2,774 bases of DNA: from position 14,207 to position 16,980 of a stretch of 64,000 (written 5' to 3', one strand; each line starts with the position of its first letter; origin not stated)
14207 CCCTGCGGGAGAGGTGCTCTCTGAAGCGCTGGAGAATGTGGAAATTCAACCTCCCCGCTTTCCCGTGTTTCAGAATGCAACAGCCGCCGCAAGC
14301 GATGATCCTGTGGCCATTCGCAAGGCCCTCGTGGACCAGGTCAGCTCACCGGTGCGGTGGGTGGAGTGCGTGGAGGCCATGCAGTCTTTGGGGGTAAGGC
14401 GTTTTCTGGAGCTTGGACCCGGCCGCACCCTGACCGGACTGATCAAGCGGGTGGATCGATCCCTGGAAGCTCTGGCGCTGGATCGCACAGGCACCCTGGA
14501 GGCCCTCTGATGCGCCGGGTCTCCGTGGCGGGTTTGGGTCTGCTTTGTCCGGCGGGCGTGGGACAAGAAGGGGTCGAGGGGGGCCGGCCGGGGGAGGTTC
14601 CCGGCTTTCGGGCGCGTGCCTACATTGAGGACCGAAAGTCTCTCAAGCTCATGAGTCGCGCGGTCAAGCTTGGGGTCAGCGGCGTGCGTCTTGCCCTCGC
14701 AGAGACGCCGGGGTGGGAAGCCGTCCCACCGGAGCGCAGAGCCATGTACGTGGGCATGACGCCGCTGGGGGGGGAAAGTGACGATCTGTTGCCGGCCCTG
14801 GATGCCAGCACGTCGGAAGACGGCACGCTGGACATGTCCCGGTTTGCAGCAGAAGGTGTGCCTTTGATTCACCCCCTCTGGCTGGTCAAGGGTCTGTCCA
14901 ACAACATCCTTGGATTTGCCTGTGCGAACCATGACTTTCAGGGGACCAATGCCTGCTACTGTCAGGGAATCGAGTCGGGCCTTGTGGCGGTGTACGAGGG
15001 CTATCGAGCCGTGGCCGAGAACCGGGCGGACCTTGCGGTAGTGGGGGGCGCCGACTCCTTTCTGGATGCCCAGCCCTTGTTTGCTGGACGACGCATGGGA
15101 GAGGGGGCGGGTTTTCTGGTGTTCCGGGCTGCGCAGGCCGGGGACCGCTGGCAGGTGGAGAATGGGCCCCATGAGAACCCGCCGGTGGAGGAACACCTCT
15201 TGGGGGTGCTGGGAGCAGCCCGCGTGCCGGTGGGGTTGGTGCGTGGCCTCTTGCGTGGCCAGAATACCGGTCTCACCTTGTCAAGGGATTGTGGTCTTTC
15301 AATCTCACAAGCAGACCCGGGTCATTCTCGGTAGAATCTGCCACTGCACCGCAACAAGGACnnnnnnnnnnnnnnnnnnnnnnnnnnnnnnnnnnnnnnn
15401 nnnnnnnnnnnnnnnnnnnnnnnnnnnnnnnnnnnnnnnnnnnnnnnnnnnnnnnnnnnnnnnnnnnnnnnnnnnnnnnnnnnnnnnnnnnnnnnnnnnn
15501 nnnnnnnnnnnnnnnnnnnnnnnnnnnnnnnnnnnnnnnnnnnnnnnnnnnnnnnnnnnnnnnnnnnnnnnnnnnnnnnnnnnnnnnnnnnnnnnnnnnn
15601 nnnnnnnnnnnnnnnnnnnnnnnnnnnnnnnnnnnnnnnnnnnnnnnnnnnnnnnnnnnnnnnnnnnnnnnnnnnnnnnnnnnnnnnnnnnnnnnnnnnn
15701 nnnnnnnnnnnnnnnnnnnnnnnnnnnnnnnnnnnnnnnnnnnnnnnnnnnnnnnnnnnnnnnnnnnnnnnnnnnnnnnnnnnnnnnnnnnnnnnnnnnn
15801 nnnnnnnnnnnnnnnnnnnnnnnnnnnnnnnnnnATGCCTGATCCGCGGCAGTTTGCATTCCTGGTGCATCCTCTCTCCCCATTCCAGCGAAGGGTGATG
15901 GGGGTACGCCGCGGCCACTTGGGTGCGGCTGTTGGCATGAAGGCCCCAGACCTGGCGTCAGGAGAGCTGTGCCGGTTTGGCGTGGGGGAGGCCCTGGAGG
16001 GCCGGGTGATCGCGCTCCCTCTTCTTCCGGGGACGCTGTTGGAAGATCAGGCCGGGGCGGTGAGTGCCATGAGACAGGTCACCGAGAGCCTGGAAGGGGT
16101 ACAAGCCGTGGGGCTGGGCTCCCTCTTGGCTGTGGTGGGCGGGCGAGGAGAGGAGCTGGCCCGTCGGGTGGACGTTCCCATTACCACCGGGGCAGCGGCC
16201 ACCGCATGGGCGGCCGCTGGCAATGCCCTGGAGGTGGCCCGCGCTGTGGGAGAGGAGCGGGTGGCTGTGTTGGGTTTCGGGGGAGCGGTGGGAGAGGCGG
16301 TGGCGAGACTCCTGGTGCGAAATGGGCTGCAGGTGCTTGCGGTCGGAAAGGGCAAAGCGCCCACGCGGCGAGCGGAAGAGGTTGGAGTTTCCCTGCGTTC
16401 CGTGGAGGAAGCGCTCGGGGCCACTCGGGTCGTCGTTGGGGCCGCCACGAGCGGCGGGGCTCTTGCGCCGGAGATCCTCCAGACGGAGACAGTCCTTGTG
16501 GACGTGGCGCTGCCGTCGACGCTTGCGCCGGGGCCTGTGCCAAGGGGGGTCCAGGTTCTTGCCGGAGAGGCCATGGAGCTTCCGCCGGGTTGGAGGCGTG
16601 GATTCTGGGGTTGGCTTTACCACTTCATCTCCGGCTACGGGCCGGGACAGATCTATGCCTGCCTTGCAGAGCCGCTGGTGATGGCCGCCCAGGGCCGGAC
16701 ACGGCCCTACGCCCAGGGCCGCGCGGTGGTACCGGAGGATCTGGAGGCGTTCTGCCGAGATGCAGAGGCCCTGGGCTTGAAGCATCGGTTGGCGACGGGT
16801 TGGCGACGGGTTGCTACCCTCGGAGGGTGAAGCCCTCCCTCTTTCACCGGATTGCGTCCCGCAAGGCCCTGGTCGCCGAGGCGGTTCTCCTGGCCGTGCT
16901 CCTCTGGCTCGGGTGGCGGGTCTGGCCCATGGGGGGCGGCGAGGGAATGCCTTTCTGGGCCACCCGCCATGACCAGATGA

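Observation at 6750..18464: Type-II KS/CLF lipid cluster with two KS-CLF pairs, its own FabD, long ACP and AAR-like reductase, but no KR/ER/TE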

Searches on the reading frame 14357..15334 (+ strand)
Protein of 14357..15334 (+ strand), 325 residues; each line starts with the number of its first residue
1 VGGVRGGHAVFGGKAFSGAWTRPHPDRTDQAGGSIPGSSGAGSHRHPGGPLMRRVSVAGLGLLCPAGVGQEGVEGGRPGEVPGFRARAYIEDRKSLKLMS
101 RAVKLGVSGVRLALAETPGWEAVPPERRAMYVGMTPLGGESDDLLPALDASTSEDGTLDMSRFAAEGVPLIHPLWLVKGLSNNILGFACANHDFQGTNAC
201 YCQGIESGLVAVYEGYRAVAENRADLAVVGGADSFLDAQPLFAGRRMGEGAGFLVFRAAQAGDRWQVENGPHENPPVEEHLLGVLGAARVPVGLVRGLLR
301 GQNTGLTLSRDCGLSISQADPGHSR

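Call 3: search_protein_families(library=pfam, proteins=[window:14357-15334:+], max_evalue=0.01)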
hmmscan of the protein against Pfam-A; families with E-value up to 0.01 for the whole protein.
window:14357-15334:+ (325 aa): 1 family
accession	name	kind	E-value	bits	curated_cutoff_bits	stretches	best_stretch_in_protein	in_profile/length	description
PF00109.32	ketoacyl-synt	-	0.0023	18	20.8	1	206-247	175-216/252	Beta-ketoacyl synthase, N-terminal domain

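Call 5: search_protein_families(library=ncbifam, proteins=[window:14357-15334:+], max_evalue=0.01)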
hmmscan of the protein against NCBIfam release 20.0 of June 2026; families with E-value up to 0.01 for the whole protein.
window:14357-15334:+ (325 aa): 4 families
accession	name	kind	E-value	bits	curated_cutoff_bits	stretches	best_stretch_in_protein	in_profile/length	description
TIGR03150.1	fabF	equivalog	1.2e-06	27.5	493.75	1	79-234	49-190/407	beta-ketoacyl-ACP synthase II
NF005589.0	PRK07314.1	subfamily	6.7e-06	25.1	387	1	161-235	120-194/413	beta-ketoacyl-ACP synthase II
NF006274.0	PRK08439.1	equivalog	0.0021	16.9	621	0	164-235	121-192/406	beta-ketoacyl-ACP synthase II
NF004970.0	PRK06333.1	subfamily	0.0072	15.2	525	0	169-237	137-205/424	beta-ketoacyl-ACP synthase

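Call 28: search_solved_structures(query=window:14510-15334:+, max_evalue=0.01)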
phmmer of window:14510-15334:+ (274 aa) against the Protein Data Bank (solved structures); distinct sequences matched with E-value up to 0.01: 8.
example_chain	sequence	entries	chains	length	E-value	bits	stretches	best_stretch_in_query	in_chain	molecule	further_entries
2c9h_A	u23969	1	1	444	0.00044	23.1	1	110-189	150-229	MITOCHONDRIAL BETA-KETOACYL SYNTHASE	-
9n50_A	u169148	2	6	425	0.00053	22.8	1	110-189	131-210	3-oxoacyl-[acyl-carrier-protein] synthase, mitochondrial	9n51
2iwy_A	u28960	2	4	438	0.00059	22.6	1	110-189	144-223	3-OXOACYL-[ACYL-CARRIER-PROTEIN] SYNTHASE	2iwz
1j3n_A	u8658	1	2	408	0.0009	22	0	1-186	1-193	3-oxoacyl-(acyl-carrier protein) synthase II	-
8cuy_A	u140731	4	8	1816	0.00091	22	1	106-185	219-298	Polyketide synthase PKS13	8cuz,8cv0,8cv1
7uk4_A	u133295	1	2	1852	0.00094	22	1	106-185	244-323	Polyketide synthase PKS13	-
6kxd_B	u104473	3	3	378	0.0023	20.7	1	128-213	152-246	Ketosynthase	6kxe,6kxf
9f48_A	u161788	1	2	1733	0.0023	20.7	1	106-186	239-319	Polyketide synthase Pks13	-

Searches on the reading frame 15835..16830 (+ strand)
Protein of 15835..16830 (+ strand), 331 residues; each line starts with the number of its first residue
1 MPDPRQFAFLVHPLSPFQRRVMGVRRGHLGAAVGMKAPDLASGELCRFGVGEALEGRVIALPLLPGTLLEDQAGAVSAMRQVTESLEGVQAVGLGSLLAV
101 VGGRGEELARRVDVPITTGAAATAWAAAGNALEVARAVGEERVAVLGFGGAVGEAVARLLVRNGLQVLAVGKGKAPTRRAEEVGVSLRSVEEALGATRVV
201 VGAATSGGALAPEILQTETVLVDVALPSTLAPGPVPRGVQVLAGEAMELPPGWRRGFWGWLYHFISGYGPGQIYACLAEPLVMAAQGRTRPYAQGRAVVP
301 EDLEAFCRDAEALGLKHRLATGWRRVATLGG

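Call 3: search_protein_families(library=pfam, proteins=[window:15835-16830:+], max_evalue=0.01)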
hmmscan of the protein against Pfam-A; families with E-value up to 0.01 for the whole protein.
window:15835-16830:+ (331 aa): 2 families
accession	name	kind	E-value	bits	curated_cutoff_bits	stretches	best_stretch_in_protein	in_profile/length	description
PF02826.25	2-Hacid_dh_C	-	1.4e-05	25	25.1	1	131-202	27-97/178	D-isomer specific 2-hydroxyacid dehydrogenase, NAD binding domain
PF07991.19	KARI_N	-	0.0036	17.3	20.6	1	140-201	4-65/165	Acetohydroxy acid isomeroreductase, NADPH-binding domain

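Call 5: search_protein_families(library=ncbifam, proteins=[window:15835-16830:+], max_evalue=0.01)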
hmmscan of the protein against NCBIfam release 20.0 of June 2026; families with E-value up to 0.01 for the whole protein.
window:15835-16830:+ (331 aa): 5 families
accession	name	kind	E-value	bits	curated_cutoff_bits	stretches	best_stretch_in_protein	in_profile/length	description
NF053554.1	prodigi_MAP_PigE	equivalog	1e-28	100.2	850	1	50-316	57-334/837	prodigiosin MAP biosynthesis aminotransferase PigE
TIGR04058.1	AcACP_reductase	equivalog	3.3e-07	29.9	449.7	1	116-298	127-316/339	long-chain acyl-[acyl-carrier-protein] reductase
NF006409.0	PRK08655.1-3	equivalog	0.0045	16.6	310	1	142-201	2-62/290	prephenate dehydrogenase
TIGR00465.1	ilvC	equivalog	0.0052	15.8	226.15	1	140-201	3-64/314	ketol-acid reductoisomerase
NF004017.0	PRK05479.1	equivalog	0.0057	15.4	336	1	138-200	15-77/337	ketol-acid reductoisomerase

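Call 18: search_solved_structures(query=window:15835-16830:+, max_evalue=1, show_alignments=2)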
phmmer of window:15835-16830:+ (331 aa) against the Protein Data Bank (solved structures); distinct sequences matched with E-value up to 1: 9.
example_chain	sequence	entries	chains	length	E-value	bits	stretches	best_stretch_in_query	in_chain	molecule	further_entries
4ppm_A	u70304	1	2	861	3.5e-19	72.7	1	50-314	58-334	Aminotransferase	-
6jzu_A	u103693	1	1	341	0.00047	23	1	116-306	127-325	Long-chain acyl-[acyl-carrier-protein] reductase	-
6jzq_A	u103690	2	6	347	0.00049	22.9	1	116-306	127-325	Long-chain acyl-[acyl-carrier-protein] reductase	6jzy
6jzz_A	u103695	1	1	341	0.0096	18.7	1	116-305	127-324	Long-chain acyl-[acyl-carrier-protein] reductase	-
1i36_A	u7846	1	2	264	0.068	15.9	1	142-211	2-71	CONSERVED HYPOTHETICAL PROTEIN MTH1747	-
5t57_A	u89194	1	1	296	0.11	15.2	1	140-211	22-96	Semialdehyde dehydrogenase NAD-binding protein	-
9xzp_A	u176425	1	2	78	0.11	15.2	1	142-187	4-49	De novo protein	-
4xiy_A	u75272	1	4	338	0.19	14.5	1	139-201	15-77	Ketol-acid reductoisomerase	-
3l7o_A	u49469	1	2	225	0.42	13.3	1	139-202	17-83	Ribose-5-phosphate isomerase A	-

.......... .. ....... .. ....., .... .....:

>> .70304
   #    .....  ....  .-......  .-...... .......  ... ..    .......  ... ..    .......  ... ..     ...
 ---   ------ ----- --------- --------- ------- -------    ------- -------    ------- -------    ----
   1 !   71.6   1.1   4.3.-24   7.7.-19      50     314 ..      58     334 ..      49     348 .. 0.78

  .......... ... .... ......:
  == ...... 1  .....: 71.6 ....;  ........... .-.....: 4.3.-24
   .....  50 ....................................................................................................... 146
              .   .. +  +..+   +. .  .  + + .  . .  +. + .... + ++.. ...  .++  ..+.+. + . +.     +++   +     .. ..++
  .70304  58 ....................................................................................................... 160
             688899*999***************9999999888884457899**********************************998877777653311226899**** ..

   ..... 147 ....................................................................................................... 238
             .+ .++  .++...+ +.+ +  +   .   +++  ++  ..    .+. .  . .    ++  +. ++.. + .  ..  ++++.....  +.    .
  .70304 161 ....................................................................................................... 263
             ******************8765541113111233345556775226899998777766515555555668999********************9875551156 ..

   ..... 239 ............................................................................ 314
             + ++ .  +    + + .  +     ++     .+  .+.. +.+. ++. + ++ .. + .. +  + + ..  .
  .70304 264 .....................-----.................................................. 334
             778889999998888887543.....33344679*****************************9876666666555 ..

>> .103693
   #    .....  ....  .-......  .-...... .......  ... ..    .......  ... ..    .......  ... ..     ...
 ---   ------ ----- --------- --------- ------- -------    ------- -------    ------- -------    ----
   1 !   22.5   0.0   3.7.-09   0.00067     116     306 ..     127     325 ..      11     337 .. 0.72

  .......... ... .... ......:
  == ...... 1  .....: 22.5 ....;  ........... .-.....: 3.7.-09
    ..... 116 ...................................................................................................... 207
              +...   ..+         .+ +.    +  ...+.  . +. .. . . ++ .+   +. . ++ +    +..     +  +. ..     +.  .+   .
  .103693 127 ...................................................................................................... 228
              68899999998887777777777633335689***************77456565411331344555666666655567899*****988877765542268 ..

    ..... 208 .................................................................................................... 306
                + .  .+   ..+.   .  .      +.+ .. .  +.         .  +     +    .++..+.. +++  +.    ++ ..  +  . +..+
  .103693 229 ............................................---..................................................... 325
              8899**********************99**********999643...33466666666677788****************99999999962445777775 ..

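Call 37: find_homologous_proteins(query=window:15835-16830:+, max_evalue=0.001)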
Query window:15835-16830:+ (331 aa): 173 proteins with E <= 0.001 among 8000 candidates; the best 120 are listed.
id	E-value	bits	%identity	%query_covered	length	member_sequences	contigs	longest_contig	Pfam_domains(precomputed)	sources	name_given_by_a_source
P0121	1.8e-181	621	100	90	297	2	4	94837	PF02826.26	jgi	-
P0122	5.4e-180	616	88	100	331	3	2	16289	PF02826.26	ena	-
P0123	3.8e-171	587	86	98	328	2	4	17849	-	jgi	jgi:predicted amino acid dehydrogenase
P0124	4.5e-147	508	75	98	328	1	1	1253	PF02826.26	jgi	-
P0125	7.1e-129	448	67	98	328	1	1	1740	-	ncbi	-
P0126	1.3e-126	441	67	96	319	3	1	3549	-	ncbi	-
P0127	4.6e-117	409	63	98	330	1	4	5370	-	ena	-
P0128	2.4e-107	377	81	70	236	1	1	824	-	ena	-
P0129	6.9e-99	350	57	97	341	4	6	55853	-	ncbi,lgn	-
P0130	1.3e-98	349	55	99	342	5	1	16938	-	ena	-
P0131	7.2e-97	343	55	98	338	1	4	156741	-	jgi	jgi:predicted amino acid dehydrogenase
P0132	7.4e-97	343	55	93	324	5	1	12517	-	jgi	-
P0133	8.5e-97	343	55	99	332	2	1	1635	-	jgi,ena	-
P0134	1.0e-96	342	56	98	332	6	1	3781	-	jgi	jgi:predicted amino acid dehydrogenase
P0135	1.7e-95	338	57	95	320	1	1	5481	-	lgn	-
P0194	1.2e-67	247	45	97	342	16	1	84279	-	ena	-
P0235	2.3e-62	229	42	98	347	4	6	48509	-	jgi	jgi:predicted amino acid dehydrogenase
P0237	4.2e-62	229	46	95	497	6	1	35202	PF00550.32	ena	-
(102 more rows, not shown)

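Call 38: find_encoding_contigs(protein=P0237, flank=10000, max_places=1)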
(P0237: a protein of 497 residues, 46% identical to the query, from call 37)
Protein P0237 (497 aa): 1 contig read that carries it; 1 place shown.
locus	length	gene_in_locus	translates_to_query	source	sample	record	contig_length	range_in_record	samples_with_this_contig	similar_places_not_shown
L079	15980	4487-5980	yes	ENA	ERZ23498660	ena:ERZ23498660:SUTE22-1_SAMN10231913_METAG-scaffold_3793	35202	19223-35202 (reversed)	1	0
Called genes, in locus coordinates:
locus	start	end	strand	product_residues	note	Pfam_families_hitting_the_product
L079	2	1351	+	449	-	?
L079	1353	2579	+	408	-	PF00109:ketoacyl-synt, PF02801:Ketoacyl-synt_C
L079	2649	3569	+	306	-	PF00698:Acyl_transf_1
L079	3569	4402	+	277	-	-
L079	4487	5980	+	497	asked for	PF00550:PP-binding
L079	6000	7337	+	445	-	PF00919:UPF0004, PF04055:Radical_SAM, PF01938:TRAM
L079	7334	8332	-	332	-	-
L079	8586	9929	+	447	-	-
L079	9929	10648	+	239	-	PF00005:ABC_tran, PF13304:AAA_21 (faint)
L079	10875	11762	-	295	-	-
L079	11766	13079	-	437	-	PF13091:PLDc_2, PF13918:PLDc_3 (faint), PF00614:PLDc (faint), PF13091:PLDc_2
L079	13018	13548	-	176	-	PF03692:CxxCxxCC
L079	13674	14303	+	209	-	PF00440:TetR_N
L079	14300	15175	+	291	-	PF25994:HH_AprE (weak)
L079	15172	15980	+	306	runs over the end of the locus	PF00005:ABC_tran, PF13304:AAA_21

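Call 39: find_encoding_contigs(protein=P0194, flank=10000, max_places=1)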
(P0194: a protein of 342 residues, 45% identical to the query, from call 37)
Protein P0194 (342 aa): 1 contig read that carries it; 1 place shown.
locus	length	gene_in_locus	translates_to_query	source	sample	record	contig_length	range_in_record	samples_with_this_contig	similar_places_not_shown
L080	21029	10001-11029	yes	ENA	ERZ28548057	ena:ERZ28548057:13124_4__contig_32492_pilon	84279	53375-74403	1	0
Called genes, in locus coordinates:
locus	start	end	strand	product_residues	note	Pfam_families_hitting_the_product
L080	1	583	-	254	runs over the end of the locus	PF07238:PilZ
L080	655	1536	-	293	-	PF08668:HDOD (weak)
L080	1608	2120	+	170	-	-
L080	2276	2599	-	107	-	-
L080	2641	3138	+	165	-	-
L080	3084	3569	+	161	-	PF07977:FabA, PF22818:ApeI-like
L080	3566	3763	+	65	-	PF00109:ketoacyl-synt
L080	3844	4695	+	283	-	PF00109:ketoacyl-synt, PF00108:Thiolase_N (weak), PF02801:Ketoacyl-synt_C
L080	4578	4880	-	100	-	-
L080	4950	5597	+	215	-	PF00109:ketoacyl-synt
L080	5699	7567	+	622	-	PF00069:Pkinase, PF07714:PK_Tyr_Ser-Thr, PF01636:APH (faint)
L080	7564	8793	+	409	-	PF00109:ketoacyl-synt, PF02801:Ketoacyl-synt_C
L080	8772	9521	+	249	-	-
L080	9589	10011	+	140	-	PF00550:PP-binding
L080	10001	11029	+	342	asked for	-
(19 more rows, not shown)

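Call 40: find_encoding_contigs(protein=P0235, flank=10000, max_places=1)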
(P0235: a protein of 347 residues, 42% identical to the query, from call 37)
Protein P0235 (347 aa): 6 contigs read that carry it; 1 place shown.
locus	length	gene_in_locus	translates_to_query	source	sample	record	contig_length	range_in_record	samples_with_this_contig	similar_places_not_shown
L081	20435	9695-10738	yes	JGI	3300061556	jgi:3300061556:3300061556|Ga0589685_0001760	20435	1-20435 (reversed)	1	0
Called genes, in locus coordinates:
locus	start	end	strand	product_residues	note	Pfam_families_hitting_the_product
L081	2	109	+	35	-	?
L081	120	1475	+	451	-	PF04055:Radical_SAM, PF13186:SPASM, PF08369:PCP_red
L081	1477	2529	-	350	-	-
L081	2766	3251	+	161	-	PF07977:FabA, PF22818:ApeI-like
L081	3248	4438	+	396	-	PF00109:ketoacyl-synt, PF00108:Thiolase_N (faint), PF02801:Ketoacyl-synt_C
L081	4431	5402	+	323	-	PF00109:ketoacyl-synt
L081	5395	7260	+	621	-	PF00069:Pkinase, PF07714:PK_Tyr_Ser-Thr, PF01636:APH (weak)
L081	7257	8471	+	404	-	PF00109:ketoacyl-synt, PF02801:Ketoacyl-synt_C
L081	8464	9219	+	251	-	-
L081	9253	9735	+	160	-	PF00550:PP-binding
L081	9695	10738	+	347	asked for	-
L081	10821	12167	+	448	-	PF00919:UPF0004, PF04055:Radical_SAM, PF01938:TRAM (weak)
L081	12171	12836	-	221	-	-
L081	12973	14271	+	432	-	-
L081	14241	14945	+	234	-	PF00005:ABC_tran, PF13191:AAA_16 (weak), PF13304:AAA_21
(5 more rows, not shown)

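Call 56: predict_structure(alignment_id=A3)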
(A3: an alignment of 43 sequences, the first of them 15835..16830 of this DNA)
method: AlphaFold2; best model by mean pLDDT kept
length: 331 residues; sequences in the alignment: 43
mean_pLDDT: 94.4   pTM: 0.92
mean pLDDT of the five models: 94.4, 94.4, 94.3, 93.3, 90.6
residues with pLDDT >= 90: 299; 70-90: 28; 50-70: 3; < 50: 1
segments of 3 or more residues with pLDDT < 50: none
pLDDT, mean of each block of 10 residues (from residue 1): 94 95 94 91 96 96 96 98 97 96 96 98 98 97 97 97 98 95 96 97 88 95 90 95 95 94 88 95 97 96 98 94 75 38
secondary structure, 60 per line:
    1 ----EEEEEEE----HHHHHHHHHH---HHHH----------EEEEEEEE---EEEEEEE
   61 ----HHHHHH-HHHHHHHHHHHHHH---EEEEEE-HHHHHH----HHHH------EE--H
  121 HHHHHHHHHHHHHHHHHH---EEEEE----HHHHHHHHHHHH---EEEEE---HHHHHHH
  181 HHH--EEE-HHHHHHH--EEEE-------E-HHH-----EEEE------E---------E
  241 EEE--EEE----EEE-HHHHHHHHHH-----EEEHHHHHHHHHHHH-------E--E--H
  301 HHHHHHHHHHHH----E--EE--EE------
elements in order: E5-11 H16-25 H29-32 E43-50 E54-60 H65-70 H72-85 E89-94 H96-101 H106-109 H120-138 E142-146 H151-162 E166-170 H174-183 E186-188 H190-196 E199-202 E220-223 E240-243 E246-248 E253-255 H257-266 E272-274 H275-286 H300-312

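Call 60: fold_search(model_id=the predicted structure, library=pdb)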
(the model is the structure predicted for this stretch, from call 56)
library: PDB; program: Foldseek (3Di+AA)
matches with E <= 10: 1940; with E <= 0.001: 389
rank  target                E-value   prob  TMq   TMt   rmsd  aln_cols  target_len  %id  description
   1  6jzu_A                1.3e-20  1.00  0.78  0.76   3.6       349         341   21  The crystal structure of acyl-acyl carrier protein (acyl-ACP) reductase (AAR) in complex with aldehyde deformylating o (released 2020-04-01)
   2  6jzy_A                2.8e-20  1.00  0.77  0.75   3.6       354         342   21  Crystal structure of AAR with NADPH and stearyl in complex with ADO binding a long chain carbohydrate (released 2020-04-01)
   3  6jzz_A                1.5e-19  1.00  0.76  0.74   3.9       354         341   21  The crystal structure of AAR-C294S in complex with ADO. (released 2020-04-01)
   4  6jzq_A                6.1e-18  1.00  0.76  0.74   3.8       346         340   20  The crystal structure of acyl-acyl carrier protein (acyl-ACP) reductase (AAR) (released 2020-04-01)
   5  6jzq_C                1.9e-17  1.00  0.78  0.75   3.7       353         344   21  The crystal structure of acyl-acyl carrier protein (acyl-ACP) reductase (AAR) (released 2020-04-01)
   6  6jzq_D                1.0e-16  1.00  0.78  0.77   3.6       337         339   20  The crystal structure of acyl-acyl carrier protein (acyl-ACP) reductase (AAR) (released 2020-04-01)
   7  6jzq_B                1.0e-16  1.00  0.79  0.76   3.7       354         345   20  The crystal structure of acyl-acyl carrier protein (acyl-ACP) reductase (AAR) (released 2020-04-01)
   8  9e56_B                2.3e-14  1.00  0.75  0.65   4.8       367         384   16  TAD from Carmabin Biosynthetic Pathway with Disulfide between Cys2238 and Dephosphocoenzyme A - Crystal Form 2 (released 2025-02-26)
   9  9e4x_A                2.8e-14  1.00  0.74  0.65   4.7       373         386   16  TAD from Carmabin Biosynthetic Pathway - Crystal Form 2 (released 2025-02-26)
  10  9e4s_A                5.4e-14  1.00  0.74  0.60   4.7       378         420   15  TAD from Carmabin Biosynthetic Pathway - Crystal Form 1 (released 2025-02-26)
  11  9e50_A                7.4e-14  1.00  0.73  0.63   4.8       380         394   16  TAD from Carmabin Biosynthetic Pathway in complex with NAD - Crystal Form 2 (released 2025-02-26)
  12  9e4u_A                3.4e-13  1.00  0.72  0.59   5.0       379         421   15  TAD from Carmabin Biosynthetic Pathway in complex with NADH - Crystal Form 1 (released 2025-02-26)
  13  9e50_B                4.3e-13  1.00  0.71  0.63   5.0       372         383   17  TAD from Carmabin Biosynthetic Pathway in complex with NAD - Crystal Form 2 (released 2025-02-26)
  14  9kru                  1.4e-07  1.00  0.40  0.21   9.1       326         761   15  B. bacteriovorus MaeB holo form (released 2025-12-03)
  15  7vid_A                1.7e-07  1.00  0.39  0.38  10.8       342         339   17  The crystal structure of L-leucine dehydrogenase from Pseudomonas aeruginosa (released 2022-06-29)
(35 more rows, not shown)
